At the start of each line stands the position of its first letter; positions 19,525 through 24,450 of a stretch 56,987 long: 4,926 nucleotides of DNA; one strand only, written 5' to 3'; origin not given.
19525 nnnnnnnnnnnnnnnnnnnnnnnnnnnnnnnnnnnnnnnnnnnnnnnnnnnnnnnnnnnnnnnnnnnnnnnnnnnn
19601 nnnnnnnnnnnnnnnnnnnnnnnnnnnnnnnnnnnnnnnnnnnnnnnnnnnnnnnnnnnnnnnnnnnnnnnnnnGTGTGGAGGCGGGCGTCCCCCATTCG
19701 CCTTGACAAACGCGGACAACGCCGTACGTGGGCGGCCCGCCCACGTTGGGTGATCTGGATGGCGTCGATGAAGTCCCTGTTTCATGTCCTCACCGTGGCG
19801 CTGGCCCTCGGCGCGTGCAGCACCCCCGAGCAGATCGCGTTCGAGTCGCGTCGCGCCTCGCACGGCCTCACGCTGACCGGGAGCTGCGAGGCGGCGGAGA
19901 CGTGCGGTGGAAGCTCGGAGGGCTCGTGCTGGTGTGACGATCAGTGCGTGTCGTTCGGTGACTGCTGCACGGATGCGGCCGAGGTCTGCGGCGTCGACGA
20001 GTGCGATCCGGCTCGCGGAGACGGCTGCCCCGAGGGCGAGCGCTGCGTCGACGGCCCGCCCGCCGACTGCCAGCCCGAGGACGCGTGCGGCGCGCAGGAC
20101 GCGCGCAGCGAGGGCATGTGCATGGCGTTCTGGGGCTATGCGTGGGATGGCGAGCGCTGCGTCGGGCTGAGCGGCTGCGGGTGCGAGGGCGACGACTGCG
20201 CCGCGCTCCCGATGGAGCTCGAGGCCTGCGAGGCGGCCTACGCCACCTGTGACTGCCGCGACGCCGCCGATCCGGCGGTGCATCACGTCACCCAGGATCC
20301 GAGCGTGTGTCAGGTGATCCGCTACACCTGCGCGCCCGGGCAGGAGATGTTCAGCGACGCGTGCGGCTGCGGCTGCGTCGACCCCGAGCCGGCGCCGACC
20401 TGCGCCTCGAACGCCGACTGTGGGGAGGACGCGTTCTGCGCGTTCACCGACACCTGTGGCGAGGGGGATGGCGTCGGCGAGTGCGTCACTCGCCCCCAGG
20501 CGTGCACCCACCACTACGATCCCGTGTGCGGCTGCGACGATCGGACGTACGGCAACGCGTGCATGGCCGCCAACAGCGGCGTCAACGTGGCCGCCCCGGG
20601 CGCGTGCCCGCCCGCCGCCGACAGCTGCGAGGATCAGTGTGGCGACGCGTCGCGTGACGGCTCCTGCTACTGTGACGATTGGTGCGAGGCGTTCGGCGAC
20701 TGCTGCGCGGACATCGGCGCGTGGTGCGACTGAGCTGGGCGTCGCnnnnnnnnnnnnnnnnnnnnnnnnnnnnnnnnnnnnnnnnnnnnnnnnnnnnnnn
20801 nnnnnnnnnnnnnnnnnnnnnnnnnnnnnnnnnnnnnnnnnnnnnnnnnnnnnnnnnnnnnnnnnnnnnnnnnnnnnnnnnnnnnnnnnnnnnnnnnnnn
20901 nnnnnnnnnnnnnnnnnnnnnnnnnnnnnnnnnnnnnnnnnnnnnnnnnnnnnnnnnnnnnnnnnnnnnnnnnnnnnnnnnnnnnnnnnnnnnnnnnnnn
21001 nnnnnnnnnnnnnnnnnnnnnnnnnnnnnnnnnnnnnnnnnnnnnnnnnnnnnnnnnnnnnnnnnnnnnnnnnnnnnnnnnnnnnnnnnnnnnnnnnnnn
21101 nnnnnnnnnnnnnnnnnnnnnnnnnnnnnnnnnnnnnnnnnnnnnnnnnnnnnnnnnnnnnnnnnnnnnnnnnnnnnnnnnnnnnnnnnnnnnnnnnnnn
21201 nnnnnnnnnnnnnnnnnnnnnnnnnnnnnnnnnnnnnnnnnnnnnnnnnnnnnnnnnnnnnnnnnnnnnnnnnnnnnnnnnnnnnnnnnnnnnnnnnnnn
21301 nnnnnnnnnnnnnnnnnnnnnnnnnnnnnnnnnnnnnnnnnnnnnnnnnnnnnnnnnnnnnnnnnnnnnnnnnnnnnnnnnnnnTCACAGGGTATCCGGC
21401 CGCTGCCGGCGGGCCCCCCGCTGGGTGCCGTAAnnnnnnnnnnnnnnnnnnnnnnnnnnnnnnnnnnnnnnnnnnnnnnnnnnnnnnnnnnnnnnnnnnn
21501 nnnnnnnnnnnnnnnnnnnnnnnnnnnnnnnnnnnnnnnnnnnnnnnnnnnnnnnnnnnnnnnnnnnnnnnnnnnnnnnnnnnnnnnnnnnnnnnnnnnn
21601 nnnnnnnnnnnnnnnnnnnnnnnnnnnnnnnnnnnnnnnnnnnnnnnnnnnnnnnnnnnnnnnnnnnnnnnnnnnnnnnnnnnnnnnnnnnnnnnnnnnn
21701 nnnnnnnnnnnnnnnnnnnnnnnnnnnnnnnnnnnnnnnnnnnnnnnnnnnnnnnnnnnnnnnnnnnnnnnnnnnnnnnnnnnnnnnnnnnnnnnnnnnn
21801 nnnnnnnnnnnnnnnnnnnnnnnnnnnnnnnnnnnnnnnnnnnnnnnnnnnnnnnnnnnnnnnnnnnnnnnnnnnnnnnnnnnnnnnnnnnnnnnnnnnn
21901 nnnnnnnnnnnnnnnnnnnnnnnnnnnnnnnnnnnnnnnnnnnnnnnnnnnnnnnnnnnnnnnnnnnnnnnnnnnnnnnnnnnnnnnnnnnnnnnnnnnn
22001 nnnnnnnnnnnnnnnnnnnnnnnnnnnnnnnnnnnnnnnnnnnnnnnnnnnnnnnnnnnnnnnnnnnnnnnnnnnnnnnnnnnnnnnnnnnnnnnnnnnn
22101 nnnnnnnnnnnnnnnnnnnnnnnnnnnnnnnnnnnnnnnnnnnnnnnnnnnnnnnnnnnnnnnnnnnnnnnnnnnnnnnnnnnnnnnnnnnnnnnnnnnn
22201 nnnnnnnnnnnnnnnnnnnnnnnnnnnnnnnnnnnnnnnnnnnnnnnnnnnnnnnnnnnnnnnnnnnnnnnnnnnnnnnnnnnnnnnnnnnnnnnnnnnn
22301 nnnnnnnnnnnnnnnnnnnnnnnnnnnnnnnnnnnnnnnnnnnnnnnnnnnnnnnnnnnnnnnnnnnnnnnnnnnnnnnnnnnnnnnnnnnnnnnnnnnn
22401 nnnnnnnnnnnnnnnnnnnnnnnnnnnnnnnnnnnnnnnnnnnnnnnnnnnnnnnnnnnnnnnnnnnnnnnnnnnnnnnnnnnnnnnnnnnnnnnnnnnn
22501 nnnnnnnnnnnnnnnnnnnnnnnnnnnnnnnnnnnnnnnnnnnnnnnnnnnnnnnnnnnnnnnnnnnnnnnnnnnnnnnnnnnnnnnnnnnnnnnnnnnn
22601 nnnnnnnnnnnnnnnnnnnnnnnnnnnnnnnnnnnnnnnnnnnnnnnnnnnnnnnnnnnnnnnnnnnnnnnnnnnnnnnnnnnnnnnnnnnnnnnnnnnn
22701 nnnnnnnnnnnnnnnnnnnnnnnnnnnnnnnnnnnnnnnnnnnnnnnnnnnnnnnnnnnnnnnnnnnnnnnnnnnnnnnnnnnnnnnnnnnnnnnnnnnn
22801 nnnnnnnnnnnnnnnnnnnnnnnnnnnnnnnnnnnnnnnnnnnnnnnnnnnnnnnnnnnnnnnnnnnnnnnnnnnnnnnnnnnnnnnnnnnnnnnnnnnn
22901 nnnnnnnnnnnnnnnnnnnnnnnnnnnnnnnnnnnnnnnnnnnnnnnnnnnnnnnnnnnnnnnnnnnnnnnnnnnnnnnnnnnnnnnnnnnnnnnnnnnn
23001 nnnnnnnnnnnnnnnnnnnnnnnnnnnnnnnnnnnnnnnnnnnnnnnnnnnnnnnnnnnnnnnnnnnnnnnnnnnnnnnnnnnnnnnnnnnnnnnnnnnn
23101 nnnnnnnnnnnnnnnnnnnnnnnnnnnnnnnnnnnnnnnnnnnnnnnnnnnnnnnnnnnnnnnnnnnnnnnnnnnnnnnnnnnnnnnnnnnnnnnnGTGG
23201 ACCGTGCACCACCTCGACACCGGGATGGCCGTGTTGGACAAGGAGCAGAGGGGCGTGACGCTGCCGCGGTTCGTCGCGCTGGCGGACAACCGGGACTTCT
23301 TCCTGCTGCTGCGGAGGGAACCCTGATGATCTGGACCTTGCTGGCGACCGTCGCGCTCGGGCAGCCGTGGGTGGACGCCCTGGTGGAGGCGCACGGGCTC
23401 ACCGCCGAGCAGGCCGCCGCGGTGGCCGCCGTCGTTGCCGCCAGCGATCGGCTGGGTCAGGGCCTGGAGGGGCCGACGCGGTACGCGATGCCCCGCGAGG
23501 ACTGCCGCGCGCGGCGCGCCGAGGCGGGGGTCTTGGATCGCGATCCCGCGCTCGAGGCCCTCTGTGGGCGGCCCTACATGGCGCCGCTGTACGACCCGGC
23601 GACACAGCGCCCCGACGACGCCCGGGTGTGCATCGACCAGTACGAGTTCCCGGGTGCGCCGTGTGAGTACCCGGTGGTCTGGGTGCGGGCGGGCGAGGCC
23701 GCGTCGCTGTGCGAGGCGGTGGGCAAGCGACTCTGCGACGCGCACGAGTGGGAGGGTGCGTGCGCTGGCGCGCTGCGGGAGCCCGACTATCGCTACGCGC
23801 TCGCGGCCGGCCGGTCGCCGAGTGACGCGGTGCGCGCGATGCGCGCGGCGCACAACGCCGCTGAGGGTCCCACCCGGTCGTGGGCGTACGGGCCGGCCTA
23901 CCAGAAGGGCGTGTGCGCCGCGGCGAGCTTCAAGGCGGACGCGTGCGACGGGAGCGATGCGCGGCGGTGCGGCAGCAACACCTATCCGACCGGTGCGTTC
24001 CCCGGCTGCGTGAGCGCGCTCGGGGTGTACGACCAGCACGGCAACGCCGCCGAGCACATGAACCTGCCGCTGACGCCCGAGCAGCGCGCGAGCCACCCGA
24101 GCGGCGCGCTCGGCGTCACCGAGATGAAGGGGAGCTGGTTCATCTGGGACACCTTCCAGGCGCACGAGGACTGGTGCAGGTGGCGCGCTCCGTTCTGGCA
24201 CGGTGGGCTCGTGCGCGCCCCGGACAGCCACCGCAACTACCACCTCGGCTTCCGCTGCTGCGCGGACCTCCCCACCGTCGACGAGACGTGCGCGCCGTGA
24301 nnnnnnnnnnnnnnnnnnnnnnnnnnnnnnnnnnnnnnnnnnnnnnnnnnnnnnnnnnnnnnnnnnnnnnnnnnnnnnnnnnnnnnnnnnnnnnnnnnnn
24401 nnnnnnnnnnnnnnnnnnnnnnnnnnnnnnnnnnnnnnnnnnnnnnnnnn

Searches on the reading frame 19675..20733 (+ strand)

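Call 37: search_protein_families(library=pfam, proteins=[window:19675-20733:+], max_evalue=0.0001)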
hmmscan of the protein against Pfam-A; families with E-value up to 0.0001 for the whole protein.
window:19675-20733:+ (352 aa): 1 family
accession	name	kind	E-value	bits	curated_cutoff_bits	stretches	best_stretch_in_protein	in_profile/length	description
PF01033.22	Somatomedin_B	-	1.1e-06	29.3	23.1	0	70-106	2-38/40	Somatomedin B domain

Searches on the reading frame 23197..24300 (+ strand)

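Call 37: search_protein_families(library=pfam, proteins=[window:23197-24300:+], max_evalue=0.0001)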
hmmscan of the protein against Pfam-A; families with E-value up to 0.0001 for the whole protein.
window:23197-24300:+ (367 aa): 1 family
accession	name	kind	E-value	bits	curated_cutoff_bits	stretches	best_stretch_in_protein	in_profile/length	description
PF03781.23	FGE-sulfatase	-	4.2e-07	30.3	23.3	1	157-319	90-226/255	Sulfatase-modifying factor enzyme 1-like domain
